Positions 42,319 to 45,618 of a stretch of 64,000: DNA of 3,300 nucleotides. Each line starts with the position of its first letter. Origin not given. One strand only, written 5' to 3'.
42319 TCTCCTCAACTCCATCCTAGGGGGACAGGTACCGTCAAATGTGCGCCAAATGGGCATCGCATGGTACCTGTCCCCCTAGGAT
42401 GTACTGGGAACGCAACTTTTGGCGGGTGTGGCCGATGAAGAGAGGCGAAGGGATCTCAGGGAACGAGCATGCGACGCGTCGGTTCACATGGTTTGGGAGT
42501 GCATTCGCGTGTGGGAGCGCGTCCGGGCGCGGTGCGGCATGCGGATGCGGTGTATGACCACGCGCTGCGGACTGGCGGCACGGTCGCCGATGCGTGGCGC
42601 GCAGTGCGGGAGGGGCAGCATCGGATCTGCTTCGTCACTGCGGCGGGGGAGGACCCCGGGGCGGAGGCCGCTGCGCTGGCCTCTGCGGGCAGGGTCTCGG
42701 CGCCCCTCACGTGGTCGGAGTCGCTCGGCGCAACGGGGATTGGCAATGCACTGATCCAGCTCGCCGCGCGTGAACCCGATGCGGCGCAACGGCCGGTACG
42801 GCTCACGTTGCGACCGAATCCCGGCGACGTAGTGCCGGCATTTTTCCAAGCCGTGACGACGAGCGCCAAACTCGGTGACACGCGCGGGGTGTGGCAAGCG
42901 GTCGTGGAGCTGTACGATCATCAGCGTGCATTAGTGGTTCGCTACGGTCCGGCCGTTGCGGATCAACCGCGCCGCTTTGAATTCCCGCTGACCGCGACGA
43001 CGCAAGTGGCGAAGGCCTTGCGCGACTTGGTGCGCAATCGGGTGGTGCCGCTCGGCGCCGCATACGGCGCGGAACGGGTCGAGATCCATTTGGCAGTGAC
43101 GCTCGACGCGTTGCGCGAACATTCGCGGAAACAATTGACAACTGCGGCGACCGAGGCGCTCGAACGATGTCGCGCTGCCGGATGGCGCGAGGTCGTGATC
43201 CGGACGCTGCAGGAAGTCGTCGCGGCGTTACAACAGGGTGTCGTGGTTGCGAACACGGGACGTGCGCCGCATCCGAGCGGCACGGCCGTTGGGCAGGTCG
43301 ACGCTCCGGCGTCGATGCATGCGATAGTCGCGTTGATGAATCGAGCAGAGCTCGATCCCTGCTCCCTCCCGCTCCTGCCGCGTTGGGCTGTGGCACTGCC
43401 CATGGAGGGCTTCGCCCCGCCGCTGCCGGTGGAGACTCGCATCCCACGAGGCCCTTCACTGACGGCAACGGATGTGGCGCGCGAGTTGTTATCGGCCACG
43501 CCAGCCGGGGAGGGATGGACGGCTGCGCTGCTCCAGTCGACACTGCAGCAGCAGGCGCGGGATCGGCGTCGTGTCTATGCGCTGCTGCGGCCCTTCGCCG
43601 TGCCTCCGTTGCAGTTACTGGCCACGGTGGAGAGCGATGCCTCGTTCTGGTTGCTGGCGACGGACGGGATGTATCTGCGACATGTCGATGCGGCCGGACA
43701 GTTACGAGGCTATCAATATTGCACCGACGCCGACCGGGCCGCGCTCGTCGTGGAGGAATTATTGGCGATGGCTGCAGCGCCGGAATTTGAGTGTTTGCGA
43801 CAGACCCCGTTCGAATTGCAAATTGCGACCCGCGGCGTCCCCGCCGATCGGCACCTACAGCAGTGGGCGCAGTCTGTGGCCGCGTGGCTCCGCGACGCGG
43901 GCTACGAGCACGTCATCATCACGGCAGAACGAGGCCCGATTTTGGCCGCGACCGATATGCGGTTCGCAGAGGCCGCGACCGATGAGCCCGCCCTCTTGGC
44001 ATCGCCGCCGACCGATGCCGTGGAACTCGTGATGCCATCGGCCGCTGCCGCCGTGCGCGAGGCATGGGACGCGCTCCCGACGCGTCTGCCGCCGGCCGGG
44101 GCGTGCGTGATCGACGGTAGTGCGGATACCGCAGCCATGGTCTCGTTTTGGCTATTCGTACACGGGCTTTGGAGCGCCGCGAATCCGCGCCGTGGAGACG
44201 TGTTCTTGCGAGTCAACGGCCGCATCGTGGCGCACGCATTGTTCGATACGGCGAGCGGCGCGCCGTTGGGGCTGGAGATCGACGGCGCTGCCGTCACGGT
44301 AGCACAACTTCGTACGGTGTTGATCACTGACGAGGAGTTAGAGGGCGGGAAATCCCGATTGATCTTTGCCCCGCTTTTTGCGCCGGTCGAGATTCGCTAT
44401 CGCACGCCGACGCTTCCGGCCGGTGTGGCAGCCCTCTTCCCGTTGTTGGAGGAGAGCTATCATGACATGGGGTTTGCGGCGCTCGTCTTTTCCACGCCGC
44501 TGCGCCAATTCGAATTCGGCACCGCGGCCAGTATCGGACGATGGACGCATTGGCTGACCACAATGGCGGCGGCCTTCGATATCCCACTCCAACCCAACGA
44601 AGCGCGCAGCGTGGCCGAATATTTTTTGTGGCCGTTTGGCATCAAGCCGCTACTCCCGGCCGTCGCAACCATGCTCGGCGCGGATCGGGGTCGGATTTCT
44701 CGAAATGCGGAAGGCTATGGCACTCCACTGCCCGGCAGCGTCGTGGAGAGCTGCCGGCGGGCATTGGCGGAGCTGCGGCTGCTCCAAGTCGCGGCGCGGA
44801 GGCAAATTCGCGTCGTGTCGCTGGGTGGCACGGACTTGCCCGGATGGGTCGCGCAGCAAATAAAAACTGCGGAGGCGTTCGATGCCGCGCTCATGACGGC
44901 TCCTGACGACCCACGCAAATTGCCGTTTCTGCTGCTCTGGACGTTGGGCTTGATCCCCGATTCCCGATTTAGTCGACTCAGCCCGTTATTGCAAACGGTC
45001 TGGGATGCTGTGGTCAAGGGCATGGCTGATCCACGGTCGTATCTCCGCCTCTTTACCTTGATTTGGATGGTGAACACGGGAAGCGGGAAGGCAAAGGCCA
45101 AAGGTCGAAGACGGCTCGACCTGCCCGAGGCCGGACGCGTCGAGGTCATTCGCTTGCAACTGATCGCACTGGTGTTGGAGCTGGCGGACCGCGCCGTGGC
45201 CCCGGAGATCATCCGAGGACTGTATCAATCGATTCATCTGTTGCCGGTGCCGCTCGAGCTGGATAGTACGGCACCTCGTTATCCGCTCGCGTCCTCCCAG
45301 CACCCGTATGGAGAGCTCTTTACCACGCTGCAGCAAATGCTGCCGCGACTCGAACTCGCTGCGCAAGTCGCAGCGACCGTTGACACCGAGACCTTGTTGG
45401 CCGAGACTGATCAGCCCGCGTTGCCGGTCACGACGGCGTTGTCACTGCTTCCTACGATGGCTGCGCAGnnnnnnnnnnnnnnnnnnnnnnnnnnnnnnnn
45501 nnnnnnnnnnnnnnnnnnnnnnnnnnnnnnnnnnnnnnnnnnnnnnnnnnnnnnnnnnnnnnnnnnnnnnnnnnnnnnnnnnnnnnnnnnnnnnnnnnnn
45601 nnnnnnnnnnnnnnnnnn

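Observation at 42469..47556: Internal module duplications within giant paralog B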

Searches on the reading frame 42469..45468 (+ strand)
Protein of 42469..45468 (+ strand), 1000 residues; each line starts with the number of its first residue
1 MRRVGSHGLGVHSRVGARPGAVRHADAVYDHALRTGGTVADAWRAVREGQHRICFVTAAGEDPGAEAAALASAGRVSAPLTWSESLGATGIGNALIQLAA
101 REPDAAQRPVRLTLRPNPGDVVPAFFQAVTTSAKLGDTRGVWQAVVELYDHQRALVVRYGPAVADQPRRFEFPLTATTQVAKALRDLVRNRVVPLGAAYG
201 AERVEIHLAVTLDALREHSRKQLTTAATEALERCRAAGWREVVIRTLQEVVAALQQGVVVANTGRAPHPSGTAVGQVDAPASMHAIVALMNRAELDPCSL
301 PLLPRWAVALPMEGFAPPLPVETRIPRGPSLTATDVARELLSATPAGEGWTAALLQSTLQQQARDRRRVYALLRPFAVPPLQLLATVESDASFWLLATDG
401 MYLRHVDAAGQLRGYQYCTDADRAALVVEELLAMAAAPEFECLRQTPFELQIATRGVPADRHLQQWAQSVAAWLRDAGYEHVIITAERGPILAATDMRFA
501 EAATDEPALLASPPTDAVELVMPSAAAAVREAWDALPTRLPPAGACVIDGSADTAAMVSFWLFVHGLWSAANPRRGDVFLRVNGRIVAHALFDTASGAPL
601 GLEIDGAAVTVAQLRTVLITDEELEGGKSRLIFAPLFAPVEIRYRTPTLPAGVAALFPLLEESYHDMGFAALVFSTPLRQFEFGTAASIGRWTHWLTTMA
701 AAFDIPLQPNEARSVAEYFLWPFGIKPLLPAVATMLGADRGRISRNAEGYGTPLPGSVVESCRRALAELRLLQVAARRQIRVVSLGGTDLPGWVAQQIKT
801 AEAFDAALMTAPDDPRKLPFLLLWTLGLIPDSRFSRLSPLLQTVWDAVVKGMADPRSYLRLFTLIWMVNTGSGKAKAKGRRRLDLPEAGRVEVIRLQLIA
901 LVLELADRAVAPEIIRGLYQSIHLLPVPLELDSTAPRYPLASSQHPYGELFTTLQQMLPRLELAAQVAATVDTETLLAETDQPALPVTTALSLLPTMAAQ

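Call 46: search_solved_structures(query=A4, max_evalue=10)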
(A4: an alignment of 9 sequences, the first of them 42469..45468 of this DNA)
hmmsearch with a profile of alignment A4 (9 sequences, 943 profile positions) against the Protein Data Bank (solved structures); distinct sequences matched with E-value up to 10: 2.
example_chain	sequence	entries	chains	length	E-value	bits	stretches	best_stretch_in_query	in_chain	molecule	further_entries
5vn3_A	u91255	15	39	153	1.1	10.6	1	58-129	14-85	Envelope glycoprotein gp160 | Envelope glycoprotein gp41 | SOSIP.664 gp41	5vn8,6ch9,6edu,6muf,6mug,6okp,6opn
9if7_SK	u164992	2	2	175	2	9.7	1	754-795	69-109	Unspecified product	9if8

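Call 57: predict_structure(alignment_id=A4)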
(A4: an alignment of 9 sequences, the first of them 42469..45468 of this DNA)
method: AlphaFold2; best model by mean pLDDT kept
length: 1000 residues; sequences in the alignment: 9
mean_pLDDT: 60.1   pTM: 0.48
mean pLDDT of the five models: 60.1, 58.6, 58.2, 57.4, 54.6
residues with pLDDT >= 90: 11; 70-90: 400; 50-70: 205; < 50: 384
segments of 3 or more residues with pLDDT < 50: 1-90, 103-110, 115-143, 152-156, 159-168, 263-349, 367-369, 372-375, 500-554, 571-574, 621-635, 740-742, 783-793, 830-835, 867-881, 970-1000
pLDDT, mean of each block of 10 residues (from residue 1): 32 27 34 37 39 29 35 30 40 53 47 48 46 35 49 48 45 63 81 63 72 76 86 82 75 76 40 25 30 28 26 27 37 37 41 67 56 56 79 69 78 82 80 85 85 65 80 87 76 70 42 43 40 36 30 54 59 59 69 68 80 71 42 56 83 84 69 84 85 80 70 84 81 66 55 71 67 62 42 52 73 77 67 53 87 85 63 36 72 89 76 90 85 71 80 87 68 38 41 37
secondary structure, 60 per line:
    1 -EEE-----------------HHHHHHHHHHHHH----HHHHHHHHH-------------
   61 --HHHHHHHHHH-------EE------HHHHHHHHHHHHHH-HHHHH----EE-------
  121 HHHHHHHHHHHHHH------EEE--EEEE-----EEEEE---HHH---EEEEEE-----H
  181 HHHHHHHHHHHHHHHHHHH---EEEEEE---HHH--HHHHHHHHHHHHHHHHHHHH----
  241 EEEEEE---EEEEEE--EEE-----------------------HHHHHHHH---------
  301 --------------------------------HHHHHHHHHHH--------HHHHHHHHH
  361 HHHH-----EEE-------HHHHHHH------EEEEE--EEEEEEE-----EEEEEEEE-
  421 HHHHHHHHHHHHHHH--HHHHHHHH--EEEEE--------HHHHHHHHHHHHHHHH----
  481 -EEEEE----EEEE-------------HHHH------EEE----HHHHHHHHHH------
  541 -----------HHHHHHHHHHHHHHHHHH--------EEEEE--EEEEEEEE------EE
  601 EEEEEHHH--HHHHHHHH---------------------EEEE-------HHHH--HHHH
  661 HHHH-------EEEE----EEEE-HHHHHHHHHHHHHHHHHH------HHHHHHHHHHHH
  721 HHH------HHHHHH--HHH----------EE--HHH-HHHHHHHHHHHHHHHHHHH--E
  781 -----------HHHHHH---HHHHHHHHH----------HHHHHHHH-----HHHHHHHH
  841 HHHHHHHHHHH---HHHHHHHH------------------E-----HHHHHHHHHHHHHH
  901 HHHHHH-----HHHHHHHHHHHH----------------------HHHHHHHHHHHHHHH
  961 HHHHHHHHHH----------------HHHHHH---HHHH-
elements in order (helices of 4 or more, strands of 3 or more residues): E2-4 H22-34 H39-47 H63-72 H88-101 H103-107 H121-134 E141-143 E146-149 E155-159 E169-174 H180-199 E203-208 H217-236 E241-246 E250-255 E258-260 H284-291 H333-343 H352-364 E370-372 H380-386 E393-397 E400-406 E412-419 H421-435 H438-445 E448-452 H461-476 E482-486 E491-494 H508-511 E518-520 H525-534 H552-569 E578-582 E585-592 E599-605 H611-618 E640-643 H651-654 H657-664 E672-675 E680-683 H685-702 H709-723 H730-735 H759-777 H792-797 H801-809 H820-827 H833-851 H855-862 H887-906 H912-923 H946-970 H987-992 H996-999

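Call 60: fold_search(model_id=the predicted structure, library=pdb)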
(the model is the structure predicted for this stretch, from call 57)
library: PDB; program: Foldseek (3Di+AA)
matches with E <= 10: 432; with E <= 0.001: 0
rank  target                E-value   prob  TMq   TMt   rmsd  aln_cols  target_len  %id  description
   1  2cho_A                2.3e-01  0.07  0.08  0.10  23.3       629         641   10  Bacteroides thetaiotaomicron hexosaminidase with O-GlcNAcase activity (released 2006-06-19)
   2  2vvs                  3.0e-01  0.07  0.07  0.11  24.1       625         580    9  BtGH84 structure in complex with PUGNAc (released 2008-09-30)
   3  5cwp                  3.6e-01  0.12  0.06  0.16  18.3       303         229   12  Crystal structure of de novo designed helical repeat protein DHR79 (released 2015-12-16)
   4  2x0h_B                3.6e-01  0.06  0.07  0.10  23.6       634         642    9  BtGH84 Michaelis complex (released 2010-01-26)
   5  1rka                  4.1e-01  0.18  0.05  0.11  18.2       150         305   15  THE APO FORM OF E. COLI RIBOKINASE (released 1999-08-31)
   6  7upp_A                4.5e-01  0.12  0.09  0.18  15.1       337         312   16  Crystal structure of designed heterotrimeric assembly DHT03_2arm_A21/B21/C long (released 2022-12-14)
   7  5trc_B                4.5e-01  0.12  0.10  0.19  19.3       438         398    9  Crystal structure of phosphorylated AC3-AC5 domains of yeast acetyl-CoA carboxylase (released 2016-12-07)
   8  9goe_A                5.2e-01  0.10  0.07  0.09  23.6       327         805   13  Cryo-EM structure of the multiple peptide resistance factor (MprF) from Pseudomonas aeruginosa bound to a synthetic na (released 2025-03-12)
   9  4pc3_B                6.0e-01  0.30  0.06  0.15  13.1       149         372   16  Elongation factor Tu:Ts complex with partially bound GDP (released 2015-05-06)
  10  4aiu                  6.0e-01  0.04  0.08  0.11  23.7       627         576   10  A complex structure of BtGH84 (released 2012-06-20)
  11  4jjp_B                7.2e-01  0.20  0.06  0.18  15.6       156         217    6  2.06 Angstrom resolution crystal structure of phosphomethylpyrimidine kinase (thiD)from Clostridium difficile 630 (released 2013-03-20)
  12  3k0f_E                7.6e-01  0.06  0.06  0.11  20.3       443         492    9  Crystal structure of the phosphorylation-site double mutant T426A/T432A of the KaiC circadian clock protein (released 2010-03-31)
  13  6rg0_A                7.9e-01  0.47  0.06  0.21   8.2       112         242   15  Structure of pdxj (released 2020-05-13)
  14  1rkd                  7.9e-01  0.23  0.05  0.13  11.3       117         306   15  E. COLI RIBOKINASE COMPLEXED WITH RIBOSE AND ADP (released 1998-03-04)
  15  7bob_A                8.3e-01  0.44  0.07  0.11  13.6       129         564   12  Exo-beta-1,4-mannosidase Op5Man5 from Opitutaceae bacterium strain TAV5 (released 2021-07-14)
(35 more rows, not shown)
